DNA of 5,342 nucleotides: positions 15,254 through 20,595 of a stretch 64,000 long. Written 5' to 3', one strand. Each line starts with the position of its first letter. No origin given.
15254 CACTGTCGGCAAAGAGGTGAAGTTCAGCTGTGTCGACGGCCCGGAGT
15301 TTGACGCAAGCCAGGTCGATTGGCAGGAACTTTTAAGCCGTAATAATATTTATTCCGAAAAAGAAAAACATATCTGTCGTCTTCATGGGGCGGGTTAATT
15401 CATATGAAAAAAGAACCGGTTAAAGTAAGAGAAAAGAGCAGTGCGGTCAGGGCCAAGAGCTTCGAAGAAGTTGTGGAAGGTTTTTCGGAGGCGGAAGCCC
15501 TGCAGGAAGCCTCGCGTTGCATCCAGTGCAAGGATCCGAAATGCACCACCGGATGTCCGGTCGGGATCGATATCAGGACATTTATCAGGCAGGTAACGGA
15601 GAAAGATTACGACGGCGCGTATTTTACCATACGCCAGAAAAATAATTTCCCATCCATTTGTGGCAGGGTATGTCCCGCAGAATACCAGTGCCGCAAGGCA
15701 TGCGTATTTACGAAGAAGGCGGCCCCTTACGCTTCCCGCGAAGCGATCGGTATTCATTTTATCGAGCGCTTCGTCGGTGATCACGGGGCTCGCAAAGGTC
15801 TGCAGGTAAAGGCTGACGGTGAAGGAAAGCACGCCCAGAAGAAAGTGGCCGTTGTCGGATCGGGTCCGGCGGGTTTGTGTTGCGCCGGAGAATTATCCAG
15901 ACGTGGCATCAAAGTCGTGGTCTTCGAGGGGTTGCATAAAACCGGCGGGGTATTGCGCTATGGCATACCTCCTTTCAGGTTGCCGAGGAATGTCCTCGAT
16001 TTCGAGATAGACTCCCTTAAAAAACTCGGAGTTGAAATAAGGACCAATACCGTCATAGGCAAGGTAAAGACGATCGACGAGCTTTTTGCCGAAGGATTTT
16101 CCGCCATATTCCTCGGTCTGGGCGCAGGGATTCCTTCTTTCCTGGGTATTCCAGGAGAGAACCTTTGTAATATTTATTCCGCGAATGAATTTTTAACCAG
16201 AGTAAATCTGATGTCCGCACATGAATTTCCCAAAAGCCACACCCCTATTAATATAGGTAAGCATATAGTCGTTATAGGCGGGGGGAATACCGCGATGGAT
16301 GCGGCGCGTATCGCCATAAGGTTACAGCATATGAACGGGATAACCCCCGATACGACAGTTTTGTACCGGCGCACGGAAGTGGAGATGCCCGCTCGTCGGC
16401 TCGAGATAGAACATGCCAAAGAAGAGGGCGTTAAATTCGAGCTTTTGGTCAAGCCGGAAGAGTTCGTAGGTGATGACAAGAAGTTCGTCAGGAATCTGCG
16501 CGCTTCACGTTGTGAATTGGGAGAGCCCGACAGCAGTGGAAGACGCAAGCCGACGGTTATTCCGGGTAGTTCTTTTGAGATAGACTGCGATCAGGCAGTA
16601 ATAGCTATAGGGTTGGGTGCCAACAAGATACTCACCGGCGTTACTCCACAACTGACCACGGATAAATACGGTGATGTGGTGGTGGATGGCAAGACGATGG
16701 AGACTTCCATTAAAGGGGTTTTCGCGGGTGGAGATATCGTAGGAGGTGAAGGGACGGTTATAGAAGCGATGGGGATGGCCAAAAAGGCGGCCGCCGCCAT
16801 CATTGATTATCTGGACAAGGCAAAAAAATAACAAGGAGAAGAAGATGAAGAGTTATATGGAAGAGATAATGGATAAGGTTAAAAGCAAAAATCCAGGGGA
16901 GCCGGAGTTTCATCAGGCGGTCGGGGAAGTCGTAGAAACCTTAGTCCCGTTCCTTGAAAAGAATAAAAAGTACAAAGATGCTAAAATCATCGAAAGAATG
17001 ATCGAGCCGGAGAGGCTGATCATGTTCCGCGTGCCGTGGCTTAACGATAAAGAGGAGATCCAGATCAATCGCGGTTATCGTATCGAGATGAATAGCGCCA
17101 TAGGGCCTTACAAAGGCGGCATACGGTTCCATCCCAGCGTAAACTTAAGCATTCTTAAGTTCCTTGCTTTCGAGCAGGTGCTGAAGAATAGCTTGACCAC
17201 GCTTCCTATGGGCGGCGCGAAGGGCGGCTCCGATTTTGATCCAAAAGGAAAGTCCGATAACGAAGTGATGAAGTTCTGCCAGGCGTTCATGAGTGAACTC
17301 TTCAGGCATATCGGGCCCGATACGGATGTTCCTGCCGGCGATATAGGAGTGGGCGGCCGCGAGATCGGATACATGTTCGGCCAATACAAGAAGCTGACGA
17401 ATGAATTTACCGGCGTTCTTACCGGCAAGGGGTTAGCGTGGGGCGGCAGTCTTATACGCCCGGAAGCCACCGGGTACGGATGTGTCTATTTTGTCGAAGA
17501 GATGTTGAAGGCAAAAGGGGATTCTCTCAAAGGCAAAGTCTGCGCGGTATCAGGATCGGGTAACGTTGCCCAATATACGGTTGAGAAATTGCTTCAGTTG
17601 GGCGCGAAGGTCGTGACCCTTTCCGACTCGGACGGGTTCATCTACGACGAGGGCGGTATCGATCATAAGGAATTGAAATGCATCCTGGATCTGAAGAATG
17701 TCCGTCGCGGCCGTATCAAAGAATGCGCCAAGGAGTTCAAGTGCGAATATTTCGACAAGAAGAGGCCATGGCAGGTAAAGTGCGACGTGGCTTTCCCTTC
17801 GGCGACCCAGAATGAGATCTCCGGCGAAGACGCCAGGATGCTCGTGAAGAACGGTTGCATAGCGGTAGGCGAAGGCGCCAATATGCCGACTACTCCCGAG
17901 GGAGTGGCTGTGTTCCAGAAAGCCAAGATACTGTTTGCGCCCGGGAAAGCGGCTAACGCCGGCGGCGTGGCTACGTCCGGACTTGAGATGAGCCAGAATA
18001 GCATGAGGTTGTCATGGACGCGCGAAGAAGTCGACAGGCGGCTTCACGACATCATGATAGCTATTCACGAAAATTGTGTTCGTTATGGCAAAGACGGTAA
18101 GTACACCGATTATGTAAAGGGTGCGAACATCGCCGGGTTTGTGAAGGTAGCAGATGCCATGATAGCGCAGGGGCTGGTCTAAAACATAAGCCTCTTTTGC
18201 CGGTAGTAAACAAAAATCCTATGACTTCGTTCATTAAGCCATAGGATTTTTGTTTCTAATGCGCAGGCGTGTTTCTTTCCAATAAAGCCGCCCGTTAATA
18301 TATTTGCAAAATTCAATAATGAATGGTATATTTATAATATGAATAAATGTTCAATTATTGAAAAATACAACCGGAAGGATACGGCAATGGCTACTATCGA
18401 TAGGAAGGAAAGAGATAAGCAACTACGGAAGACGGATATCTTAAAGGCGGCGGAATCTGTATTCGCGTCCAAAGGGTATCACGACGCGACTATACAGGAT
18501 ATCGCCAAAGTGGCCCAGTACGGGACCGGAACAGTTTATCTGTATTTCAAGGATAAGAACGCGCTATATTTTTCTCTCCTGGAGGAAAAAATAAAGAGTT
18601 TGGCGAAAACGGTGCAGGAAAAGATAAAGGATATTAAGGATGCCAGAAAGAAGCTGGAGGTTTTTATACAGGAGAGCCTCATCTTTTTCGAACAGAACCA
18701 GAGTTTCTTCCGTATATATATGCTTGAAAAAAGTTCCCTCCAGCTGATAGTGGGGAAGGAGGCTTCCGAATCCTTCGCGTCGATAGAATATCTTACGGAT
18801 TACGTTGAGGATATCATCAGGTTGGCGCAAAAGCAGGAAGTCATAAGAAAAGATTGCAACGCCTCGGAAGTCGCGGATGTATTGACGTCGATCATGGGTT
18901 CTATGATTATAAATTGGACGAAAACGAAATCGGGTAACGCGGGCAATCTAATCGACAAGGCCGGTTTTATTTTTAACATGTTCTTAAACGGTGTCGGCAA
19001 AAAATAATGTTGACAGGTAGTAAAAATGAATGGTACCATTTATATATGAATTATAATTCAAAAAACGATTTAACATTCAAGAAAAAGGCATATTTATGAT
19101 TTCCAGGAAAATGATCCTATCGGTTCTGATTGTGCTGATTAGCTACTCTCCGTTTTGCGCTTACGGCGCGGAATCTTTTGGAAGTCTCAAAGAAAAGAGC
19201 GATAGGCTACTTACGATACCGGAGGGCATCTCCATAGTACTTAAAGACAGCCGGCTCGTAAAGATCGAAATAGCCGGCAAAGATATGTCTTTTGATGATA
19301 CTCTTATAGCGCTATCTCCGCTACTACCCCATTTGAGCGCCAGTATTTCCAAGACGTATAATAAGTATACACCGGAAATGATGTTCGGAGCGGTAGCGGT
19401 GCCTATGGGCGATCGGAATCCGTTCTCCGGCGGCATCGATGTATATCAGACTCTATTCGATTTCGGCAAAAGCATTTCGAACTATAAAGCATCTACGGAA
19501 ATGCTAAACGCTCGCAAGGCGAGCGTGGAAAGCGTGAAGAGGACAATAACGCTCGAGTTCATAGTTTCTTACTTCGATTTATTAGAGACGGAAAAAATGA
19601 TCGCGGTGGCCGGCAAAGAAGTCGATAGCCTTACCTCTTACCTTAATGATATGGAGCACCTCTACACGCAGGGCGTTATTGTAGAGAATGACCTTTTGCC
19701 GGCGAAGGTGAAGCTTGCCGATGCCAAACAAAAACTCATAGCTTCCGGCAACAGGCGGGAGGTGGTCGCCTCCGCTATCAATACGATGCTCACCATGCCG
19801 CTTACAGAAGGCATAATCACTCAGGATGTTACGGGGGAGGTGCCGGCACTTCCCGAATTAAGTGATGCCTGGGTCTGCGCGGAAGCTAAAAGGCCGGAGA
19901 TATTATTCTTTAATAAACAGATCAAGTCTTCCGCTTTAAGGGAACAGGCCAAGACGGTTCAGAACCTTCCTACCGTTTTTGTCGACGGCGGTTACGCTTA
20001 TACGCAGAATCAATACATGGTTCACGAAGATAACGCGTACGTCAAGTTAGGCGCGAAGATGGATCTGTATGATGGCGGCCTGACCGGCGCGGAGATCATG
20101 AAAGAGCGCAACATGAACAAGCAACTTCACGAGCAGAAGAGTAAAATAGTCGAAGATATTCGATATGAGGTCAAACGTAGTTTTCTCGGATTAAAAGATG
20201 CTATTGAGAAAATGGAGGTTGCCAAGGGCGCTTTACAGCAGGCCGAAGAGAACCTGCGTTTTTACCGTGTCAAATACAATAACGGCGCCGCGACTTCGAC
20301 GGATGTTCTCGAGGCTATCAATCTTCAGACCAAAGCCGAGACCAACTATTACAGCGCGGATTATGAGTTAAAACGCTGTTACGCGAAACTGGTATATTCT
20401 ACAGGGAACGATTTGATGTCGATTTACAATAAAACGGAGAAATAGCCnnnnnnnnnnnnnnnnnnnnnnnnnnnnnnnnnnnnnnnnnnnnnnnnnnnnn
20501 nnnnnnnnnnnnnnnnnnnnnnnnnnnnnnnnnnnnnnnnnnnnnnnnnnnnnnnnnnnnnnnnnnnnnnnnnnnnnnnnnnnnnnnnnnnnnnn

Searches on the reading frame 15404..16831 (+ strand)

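Call 25: search_protein_families(library=pfam, proteins=[window:15404-16831:+], max_evalue=0.00001)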
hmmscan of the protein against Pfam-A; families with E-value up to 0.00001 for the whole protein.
window:15404-16831:+ (475 aa): 8 families
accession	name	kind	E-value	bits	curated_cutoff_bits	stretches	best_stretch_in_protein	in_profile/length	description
PF14691.11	Fer4_20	-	1.2e-36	125.3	25.8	1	16-131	1-111/113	Dihydroprymidine dehydrogenase domain II, 4Fe-4S cluster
PF07992.20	Pyr_redox_2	-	2.6e-32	112.9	26.1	1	146-458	1-290/291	Pyridine nucleotide-disulphide oxidoreductase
PF00070.33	Pyr_redox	-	2.8e-12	47.4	22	0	287-365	1-77/82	Pyridine nucleotide-disulphide oxidoreductase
PF13738.12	Pyr_redox_3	-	1.3e-09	38.1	30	0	277-307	157-186/305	Pyridine nucleotide-disulphide oxidoreductase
PF13450.12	NAD_binding_8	-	2.2e-07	31.5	21.9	1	150-184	1-35/68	NAD(P)-binding Rossmann-like domain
PF01494.25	FAD_binding_3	-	4.2e-06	26.7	22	1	147-179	3-35/349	FAD binding domain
PF01946.23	Thi4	-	7.7e-06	25.8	26.2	0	142-183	14-56/235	Thi4 family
PF00890.30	FAD_binding_2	-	9.8e-06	25.4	20.4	1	148-183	2-37/414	FAD binding domain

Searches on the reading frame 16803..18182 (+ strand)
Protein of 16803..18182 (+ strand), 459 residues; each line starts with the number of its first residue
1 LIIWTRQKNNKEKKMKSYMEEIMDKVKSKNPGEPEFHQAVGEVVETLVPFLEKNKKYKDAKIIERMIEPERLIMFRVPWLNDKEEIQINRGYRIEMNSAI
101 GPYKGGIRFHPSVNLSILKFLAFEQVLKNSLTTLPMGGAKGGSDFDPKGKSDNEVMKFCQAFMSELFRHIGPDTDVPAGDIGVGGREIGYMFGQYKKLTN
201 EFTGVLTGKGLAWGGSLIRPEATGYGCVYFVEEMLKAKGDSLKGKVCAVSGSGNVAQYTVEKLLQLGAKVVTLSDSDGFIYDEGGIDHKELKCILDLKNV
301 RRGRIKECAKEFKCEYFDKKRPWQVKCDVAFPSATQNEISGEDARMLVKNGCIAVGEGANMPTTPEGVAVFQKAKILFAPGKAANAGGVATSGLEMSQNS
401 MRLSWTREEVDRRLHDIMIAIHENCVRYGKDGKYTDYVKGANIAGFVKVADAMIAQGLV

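Call 6: search_protein_families(library=pfam, proteins=[window:16803-18182:+])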
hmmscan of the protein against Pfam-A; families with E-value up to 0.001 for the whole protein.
window:16803-18182:+ (459 aa): 2 families
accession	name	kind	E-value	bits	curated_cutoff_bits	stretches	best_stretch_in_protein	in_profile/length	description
PF00208.27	ELFV_dehydrog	-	1e-93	314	23.4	1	214-457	1-241/241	Glutamate/Leucine/Phenylalanine/Valine dehydrogenase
PF02812.23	ELFV_dehydrog_N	-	2.6e-51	173.1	25.3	1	69-197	1-129/129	Glu/Leu/Phe/Val dehydrogenase, dimerisation domain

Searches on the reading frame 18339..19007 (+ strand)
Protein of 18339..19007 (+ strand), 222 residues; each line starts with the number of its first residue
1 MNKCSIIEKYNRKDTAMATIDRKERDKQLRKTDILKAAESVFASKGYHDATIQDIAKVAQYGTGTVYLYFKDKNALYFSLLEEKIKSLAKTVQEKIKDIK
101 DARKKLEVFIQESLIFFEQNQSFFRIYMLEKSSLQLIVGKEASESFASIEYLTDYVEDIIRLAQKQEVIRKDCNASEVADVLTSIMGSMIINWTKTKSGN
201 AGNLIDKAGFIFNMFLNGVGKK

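Call 6: search_protein_families(library=pfam, proteins=[window:18339-19007:+])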
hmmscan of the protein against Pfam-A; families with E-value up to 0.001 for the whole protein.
window:18339-19007:+ (222 aa): 1 family
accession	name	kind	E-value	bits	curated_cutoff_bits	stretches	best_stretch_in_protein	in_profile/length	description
PF00440.29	TetR_N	-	5e-14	52.3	24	1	34-78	1-45/47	Bacterial regulatory proteins, tetR family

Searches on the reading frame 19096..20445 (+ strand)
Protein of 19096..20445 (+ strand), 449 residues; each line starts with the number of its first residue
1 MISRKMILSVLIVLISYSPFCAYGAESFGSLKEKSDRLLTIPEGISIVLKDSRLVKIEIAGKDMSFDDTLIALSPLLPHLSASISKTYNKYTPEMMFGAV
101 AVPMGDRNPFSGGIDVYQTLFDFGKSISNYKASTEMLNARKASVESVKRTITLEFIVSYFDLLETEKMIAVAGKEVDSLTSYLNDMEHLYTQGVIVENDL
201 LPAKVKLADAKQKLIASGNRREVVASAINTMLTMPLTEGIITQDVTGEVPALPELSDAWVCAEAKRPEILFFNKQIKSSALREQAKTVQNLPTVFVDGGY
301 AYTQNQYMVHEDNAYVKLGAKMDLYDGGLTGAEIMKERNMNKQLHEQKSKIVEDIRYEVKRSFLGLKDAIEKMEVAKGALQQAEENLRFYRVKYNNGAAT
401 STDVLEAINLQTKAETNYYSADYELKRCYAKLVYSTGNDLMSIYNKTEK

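Call 6: search_protein_families(library=pfam, proteins=[window:19096-20445:+])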
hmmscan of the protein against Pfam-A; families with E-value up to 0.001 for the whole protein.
window:19096-20445:+ (449 aa): 1 family
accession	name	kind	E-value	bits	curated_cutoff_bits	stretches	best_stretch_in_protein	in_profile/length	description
PF02321.23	OEP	-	1.3e-42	146.2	22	2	257-437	3-187/187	Outer membrane efflux protein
